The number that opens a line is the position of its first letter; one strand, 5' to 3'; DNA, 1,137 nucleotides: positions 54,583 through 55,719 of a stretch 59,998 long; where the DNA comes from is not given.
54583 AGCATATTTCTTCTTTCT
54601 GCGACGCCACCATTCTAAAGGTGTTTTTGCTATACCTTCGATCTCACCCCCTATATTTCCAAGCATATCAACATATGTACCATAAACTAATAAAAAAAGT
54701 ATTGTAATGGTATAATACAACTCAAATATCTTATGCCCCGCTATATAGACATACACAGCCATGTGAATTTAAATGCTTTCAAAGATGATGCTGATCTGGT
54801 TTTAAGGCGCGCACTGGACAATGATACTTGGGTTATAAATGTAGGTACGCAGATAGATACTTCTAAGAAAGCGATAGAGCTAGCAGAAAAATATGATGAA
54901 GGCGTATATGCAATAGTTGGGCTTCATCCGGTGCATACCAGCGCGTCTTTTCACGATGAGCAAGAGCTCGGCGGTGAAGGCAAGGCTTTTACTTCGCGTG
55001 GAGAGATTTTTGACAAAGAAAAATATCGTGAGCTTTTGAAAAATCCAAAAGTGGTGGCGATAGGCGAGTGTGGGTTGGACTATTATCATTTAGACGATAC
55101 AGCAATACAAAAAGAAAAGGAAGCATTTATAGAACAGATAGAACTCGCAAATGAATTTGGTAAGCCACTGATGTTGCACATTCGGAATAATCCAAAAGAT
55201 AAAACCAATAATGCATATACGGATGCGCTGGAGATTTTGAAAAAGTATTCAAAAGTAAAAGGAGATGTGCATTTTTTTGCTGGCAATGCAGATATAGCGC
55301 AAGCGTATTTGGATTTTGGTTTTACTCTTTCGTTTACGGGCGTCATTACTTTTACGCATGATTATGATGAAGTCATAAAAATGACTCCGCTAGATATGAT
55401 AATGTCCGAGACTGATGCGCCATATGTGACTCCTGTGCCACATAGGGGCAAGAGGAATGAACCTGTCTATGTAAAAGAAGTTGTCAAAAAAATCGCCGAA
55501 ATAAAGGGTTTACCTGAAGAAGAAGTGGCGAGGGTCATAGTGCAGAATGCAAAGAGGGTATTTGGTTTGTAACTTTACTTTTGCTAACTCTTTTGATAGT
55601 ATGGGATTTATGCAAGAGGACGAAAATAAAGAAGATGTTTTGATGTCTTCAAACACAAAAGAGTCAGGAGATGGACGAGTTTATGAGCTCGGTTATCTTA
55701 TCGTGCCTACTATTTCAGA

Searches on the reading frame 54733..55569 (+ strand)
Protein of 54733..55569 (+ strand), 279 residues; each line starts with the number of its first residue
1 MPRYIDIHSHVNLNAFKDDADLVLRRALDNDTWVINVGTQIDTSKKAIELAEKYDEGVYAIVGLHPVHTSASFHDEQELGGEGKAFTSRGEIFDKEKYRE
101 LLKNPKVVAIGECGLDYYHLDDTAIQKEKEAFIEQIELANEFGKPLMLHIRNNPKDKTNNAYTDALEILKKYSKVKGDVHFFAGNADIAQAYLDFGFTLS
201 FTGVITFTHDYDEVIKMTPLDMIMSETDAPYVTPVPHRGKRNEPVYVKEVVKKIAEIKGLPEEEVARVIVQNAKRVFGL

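Call 44: search_protein_families(library=pfam, proteins=[window:54733-55569:+], max_evalue=0.00001)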
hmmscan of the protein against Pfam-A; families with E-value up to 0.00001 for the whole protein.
window:54733-55569:+ (279 aa): 1 family
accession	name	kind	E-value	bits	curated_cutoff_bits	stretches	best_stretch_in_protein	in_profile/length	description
PF01026.27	TatD_DNase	-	6.3e-72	242.4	27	1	5-278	1-253/253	TatD related DNase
